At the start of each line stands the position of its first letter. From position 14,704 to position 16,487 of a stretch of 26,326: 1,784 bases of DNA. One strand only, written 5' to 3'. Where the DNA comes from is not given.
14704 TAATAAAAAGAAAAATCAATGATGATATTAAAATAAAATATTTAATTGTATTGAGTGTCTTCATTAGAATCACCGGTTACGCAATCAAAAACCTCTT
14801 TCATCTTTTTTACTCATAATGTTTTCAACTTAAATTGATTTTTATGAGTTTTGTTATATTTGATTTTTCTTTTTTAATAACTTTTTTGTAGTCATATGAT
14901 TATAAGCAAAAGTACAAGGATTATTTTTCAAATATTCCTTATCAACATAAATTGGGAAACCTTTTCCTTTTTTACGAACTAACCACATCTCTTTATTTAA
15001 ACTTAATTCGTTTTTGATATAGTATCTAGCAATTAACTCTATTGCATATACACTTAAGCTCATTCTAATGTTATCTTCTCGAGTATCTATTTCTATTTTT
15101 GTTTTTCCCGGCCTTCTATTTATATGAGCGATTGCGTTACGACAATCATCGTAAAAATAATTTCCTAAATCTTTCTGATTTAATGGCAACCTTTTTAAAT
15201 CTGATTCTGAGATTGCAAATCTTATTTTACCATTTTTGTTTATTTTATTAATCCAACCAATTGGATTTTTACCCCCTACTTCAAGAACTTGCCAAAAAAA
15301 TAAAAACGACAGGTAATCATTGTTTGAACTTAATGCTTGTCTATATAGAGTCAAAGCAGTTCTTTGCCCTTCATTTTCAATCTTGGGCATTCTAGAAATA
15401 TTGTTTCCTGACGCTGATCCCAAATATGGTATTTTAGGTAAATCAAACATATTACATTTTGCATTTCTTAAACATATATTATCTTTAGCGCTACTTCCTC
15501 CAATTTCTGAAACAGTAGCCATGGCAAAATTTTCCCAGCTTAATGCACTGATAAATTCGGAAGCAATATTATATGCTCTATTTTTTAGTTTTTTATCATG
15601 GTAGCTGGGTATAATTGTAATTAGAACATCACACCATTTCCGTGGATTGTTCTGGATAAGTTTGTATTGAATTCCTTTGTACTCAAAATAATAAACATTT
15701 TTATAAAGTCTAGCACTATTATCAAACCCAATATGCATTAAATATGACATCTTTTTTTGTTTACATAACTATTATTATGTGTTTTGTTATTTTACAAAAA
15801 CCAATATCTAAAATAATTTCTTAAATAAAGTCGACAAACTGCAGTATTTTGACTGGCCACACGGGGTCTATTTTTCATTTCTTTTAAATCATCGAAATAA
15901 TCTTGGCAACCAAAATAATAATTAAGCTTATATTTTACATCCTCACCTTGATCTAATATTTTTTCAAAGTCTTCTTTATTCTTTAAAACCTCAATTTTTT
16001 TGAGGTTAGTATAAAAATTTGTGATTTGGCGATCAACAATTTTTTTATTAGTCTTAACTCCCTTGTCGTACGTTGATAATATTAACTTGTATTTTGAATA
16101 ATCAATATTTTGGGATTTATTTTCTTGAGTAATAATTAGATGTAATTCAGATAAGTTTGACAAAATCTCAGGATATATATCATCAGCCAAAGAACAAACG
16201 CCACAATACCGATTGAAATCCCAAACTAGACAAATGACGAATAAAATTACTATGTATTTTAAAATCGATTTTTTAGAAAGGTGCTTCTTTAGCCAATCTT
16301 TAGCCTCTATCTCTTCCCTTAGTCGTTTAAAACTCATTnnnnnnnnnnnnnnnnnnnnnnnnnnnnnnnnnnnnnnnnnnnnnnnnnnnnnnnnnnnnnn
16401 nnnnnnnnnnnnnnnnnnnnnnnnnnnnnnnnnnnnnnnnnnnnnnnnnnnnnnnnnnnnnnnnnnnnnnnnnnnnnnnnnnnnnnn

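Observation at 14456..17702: AT-rich accessory island with an NTase, nuclease-like, HEPN-like and membrane-protein gene set that matches no system I can name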

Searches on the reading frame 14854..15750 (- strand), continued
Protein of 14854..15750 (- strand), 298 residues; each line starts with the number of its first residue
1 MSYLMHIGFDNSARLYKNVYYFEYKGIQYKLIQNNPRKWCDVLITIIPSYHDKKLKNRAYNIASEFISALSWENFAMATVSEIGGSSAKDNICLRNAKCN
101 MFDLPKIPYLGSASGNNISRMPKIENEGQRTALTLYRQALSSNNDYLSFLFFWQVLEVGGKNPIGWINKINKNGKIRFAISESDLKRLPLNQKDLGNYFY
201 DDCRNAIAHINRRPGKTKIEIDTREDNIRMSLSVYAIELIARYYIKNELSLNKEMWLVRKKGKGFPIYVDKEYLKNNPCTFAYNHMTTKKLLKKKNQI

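Call 47: search_protein_families(library=pfam, alignment_id=A2, max_evalue=1)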
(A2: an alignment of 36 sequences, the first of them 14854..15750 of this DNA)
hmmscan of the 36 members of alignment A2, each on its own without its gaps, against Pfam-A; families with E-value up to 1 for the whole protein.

A. member 1, window:14854-15750:- (298 aa): 1 family
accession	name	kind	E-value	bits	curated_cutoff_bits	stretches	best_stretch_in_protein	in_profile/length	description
PF17419.7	MauJ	-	1.7e-17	64.8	28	1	132-246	1-116/116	Methylamine utilization protein MauJ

B. families by the number of members that match (of 36 scanned): 16 families
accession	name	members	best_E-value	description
PF17419.7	MauJ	36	5.7e-19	Methylamine utilization protein MauJ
PF04691.17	ApoC-I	4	0.0027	Apolipoprotein C-I (ApoC-1)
PF05903.20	Peptidase_C97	1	0.0059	PPPDE putative peptidase domain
PF22970.2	DUF7028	1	0.015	Domain of unknown function (DUF7028)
PF18812.6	PBECR3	1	0.025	phage-Barnase-EndoU-ColicinE5/D-RelE like nuclease3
PF05942.16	PaREP1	1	0.036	Archaeal PaREP1/PaREP8 family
PF21834.1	DUF6894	1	0.048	Domain of unknown function (DUF6894)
PF07367.17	FB_lectin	1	0.057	Fungal fruit body lectin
PF02498.22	Bro-N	1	0.077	BRO family, N-terminal domain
PF04397.21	LytTR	1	0.086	LytTr DNA-binding domain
PF23181.1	bHLH_INO4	1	0.091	INO4 bHLH domain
PF17792.6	ThiD2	1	0.15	ThiD2 family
PF02926.22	THUMP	1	0.16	THUMP domain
PF21999.2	IMS_HHH_1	1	0.25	DNA polymerase-iota, thumb domain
PF06586.17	TraK_N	1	0.25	TraK N-terminal domain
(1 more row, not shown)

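Call 62: find_related_loci(query=A2, collection=viral_contigs, flank=6000)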
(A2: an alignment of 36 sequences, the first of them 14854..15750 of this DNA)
Query A2 (298 aa) in viral_contigs; peptide patterns used: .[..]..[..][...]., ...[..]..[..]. (x = any residue, [..] = any of these).
183 stretches matched a pattern; 1 encode a relative of the query (tblastn E <= 1e-3); 1 distinct loci.
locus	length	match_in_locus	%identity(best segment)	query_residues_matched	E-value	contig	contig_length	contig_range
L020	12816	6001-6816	39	1-273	3e-59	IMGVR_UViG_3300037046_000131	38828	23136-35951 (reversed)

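Call 64: find_related_loci(query=A2, collection=metagenome_contigs, flank=5000)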
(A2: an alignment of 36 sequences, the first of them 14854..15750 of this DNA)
Query A2 (298 aa) in metagenome_contigs; peptide patterns used: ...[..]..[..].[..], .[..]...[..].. (x = any residue, [..] = any of these).
600 stretches matched a pattern (row limit reached: there are more); 122 encode a relative of the query (tblastn E <= 1e-3); the best 80 are kept; 80 distinct loci.
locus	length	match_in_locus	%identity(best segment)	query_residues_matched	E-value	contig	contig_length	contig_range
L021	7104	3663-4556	56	1-295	2e-111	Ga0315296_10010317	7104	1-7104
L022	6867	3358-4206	57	1-283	3e-110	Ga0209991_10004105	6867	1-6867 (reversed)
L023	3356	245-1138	56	1-295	2e-111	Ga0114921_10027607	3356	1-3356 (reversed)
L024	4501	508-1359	58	1-283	3e-109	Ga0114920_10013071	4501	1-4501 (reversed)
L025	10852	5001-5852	57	1-283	4e-107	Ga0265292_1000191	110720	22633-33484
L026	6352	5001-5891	54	1-295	1e-106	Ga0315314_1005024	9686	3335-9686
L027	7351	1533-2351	59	1-272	2e-106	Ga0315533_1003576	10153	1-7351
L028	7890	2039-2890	57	1-283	2e-104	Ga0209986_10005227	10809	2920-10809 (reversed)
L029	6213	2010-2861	58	1-283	7e-104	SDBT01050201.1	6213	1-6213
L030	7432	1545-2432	54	1-295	6e-104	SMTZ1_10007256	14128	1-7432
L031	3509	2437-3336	53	1-295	1e-105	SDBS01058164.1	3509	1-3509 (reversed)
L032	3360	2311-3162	55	1-286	3e-103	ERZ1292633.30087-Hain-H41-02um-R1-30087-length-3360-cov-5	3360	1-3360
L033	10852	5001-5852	55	1-283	1e-99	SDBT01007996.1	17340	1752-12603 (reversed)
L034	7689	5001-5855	55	1-284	9e-100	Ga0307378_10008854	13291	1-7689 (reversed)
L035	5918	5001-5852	56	1-283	9e-100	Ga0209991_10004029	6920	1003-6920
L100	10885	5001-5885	42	1-294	9e-75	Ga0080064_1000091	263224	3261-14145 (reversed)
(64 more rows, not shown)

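Call 72: search_protein_families(library=pfam, alignment_id=A4, max_evalue=0.00001)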
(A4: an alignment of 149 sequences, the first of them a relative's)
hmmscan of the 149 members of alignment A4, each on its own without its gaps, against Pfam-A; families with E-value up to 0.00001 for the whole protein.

A. member 1, L008:1841-3313:+ (490 aa): 2 families
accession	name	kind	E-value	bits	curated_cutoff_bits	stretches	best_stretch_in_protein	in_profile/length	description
PF04055.27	Radical_SAM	-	7.8e-19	68.9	29.5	1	187-341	2-163/166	Radical SAM superfamily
PF19864.5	Radical_SAM_N2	-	4.3e-08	33.2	29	1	61-141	42-129/151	Radical SAM proteins, N-terminal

B. families by the number of members that match (of 149 scanned): 174 families (the first 25 are shown)
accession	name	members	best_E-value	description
PF00589.27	Phage_integrase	4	8.8e-39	Phage integrase family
PF02899.23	Phage_int_SAM_1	4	3.2e-08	Phage integrase, N-terminal SAM-like domain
PF04392.18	ABC_sub_bind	3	1.4e-39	ABC transporter substrate binding protein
PF00069.31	Pkinase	2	4.8e-61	Protein kinase domain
PF07714.23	PK_Tyr_Ser-Thr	2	2.4e-40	Protein tyrosine and serine/threonine kinase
PF13484.11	Fer4_16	2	3.1e-21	4Fe-4S double cluster binding domain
PF00072.30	Response_reg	2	3.9e-19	Response regulator receiver domain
PF01797.21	Y1_Tnp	2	1.5e-15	Transposase IS200 like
PF04326.19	SLFN_AlbA_2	2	1.7e-13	Schlafen, AlbA_2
PF01555.25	N6_N4_Mtase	2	6.8e-13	DNA methylase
PF07728.20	AAA_5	2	1.1e-12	AAA domain (dynein-related subfamily)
PF00037.32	Fer4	2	4.2e-11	4Fe-4S binding domain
PF01842.31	ACT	2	1.9e-08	ACT domain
PF00004.35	AAA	2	8.1e-07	ATPase family associated with various cellular activities (AAA)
PF00920.27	ILVD_EDD_N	1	2.9e-137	Dihydroxy-acid/6-phosphogluconate dehydratase N-terminal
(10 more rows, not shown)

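Call 73: search_protein_families(library=padloc, alignment_id=A4, max_evalue=0.00001)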
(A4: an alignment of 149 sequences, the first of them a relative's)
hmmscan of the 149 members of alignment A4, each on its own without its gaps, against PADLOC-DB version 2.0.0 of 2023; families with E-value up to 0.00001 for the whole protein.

A. member 1, L008:1841-3313:+ (490 aa): 0 families

B. families by the number of members that match (of 149 scanned): 245 families (the first 25 are shown)
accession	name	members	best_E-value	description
PDLC03224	MTase_II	2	2e-158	Type II methyltransferase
PDLC04060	PD-T4-6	2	5e-96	-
PDLC04042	PD-T4-6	2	4e-92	-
PDLC04047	PD-T4-6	2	1.4e-89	-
PDLC04053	PD-T4-6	2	8.7e-89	-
PDLC04061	PD-T4-6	2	1.7e-87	-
PDLC04057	PD-T4-6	2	8.1e-86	-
PDLC04043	PD-T4-6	2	1.1e-85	-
PDLC04048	PD-T4-6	2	9e-82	-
PDLC04138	mad6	2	1.1e-78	mads_6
PDLC04054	PD-T4-6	2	3.8e-76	-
PDLC04052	PD-T4-6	2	1e-75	-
PDLC04039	PD-T4-6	2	1.4e-73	-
PDLC04040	PD-T4-6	2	1.4e-72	-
PDLC04041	PD-T4-6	2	3.2e-64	-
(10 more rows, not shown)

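Call 78: search_protein_families(library=pfam, proteins=[L100:2260-4824:+, L100:5865-6407:+, L100:6515-8014:+, L100:8056-8673:+], max_evalue=0.001)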
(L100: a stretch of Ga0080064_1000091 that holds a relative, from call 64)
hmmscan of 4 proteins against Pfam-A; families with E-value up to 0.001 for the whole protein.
L100:2260-4824:+ (854 aa): 4 families
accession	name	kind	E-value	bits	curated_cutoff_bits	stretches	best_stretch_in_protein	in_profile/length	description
PF04851.21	ResIII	-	1.1e-16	61.6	22.5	1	100-311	11-163/164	Type III restriction enzyme, res subunit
PF19778.5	RE_endonuc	-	5.8e-08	33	23.4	1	730-816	2-86/108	Endonuclease domain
PF00270.35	DEAD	-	5.4e-06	26.7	26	0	265-311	115-161/167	DEAD/DEAH box helicase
PF18766.7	SWI2_SNF2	-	1.6e-05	25.2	26.7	1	218-338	95-187/221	SWI2/SNF2 ATPase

L100:5865-6407:+ (180 aa): 0 families

L100:6515-8014:+ (499 aa): 2 families
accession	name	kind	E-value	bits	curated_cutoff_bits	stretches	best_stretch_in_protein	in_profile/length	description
PF13091.12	PLDc_2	-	1.1e-25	90.4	27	1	43-175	3-122/132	PLD-like domain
PF00614.28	PLDc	-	0.00015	22.1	21.9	1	135-155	6-26/28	Phospholipase D Active site motif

L100:8056-8673:+ (205 aa): 1 family
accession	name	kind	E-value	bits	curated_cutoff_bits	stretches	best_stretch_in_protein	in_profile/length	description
PF13274.11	SocA_Panacea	-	1.6e-18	68.1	25.7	1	33-140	3-112/113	Antitoxin SocA-like, Panacea domain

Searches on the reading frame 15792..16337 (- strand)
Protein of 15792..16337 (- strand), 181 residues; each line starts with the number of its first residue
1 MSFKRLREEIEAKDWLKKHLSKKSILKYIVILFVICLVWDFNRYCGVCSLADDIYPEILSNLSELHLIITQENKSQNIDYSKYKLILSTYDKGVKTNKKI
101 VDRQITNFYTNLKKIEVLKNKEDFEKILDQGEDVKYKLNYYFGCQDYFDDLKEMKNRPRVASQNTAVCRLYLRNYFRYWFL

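Call 3: search_protein_families(library=pfam, proteins=[window:15792-16337:-], max_evalue=1)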
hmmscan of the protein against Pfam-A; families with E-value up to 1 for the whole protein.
window:15792-16337:- (181 aa): 2 families
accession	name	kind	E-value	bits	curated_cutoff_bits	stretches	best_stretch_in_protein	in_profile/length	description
PF03750.18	Csm2_III-A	-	0.03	15.5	24.8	1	92-153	16-79/115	Csm2 Type III-A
PF21023.2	DENR_N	-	0.59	10.3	25.3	0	44-50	3-9/37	DENR, N-terminal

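Call 4: search_protein_families(library=padloc, proteins=[window:15792-16337:-], max_evalue=1)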
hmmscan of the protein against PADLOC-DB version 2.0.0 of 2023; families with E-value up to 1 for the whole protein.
window:15792-16337:- (181 aa): 1 family
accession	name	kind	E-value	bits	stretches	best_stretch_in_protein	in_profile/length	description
PDLC01612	Csm2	-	0.0035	16.5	1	91-154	10-69/101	CAS-III-A; effector_SS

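Call 5: search_protein_families(library=ncbifam, proteins=[window:15792-16337:-], max_evalue=1)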
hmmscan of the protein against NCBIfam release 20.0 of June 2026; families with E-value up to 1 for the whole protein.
window:15792-16337:- (181 aa): 2 families
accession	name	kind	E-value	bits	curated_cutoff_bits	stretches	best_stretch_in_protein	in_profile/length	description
NF005825.0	PRK07714.1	equivalog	0.093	13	113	1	75-116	27-67/102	YlxQ family RNA-binding protein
NF009651.0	PRK13184.1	equivalog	0.18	9.7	839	1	69-142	698-769/932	serine/threonine-protein kinase PknD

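Call 6: search_protein_families(library=phrogs, proteins=[window:15792-16337:-], max_evalue=1)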
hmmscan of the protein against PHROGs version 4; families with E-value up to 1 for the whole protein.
window:15792-16337:- (181 aa): 5 families
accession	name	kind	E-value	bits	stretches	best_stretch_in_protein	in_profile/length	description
phrog_14139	-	unknown function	0.058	14.6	1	94-154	90-152/155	-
phrog_8830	-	unknown function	0.083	13.9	1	55-120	42-108/114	-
phrog_35616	-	unknown function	0.1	13.8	1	7-39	41-73/106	-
phrog_3306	-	unknown function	0.21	12.6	0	105-140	26-61/124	-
phrog_3879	-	unknown function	0.36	11.7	0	119-135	25-41/54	-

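Call 34: find_homologous_proteins(query=window:15792-16337:-, max_evalue=0.01)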
Query window:15792-16337:- (181 aa): 1 proteins with E <= 0.01 among 136 candidates.
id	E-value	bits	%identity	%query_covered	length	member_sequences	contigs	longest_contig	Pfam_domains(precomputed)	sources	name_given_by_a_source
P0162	2.5e-115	401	100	100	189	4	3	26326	-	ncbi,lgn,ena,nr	ncbi:MAG: hypothetical protein KAS46_00585 [Candidatus Aureabacteria bacterium]|nr:hypothetical prot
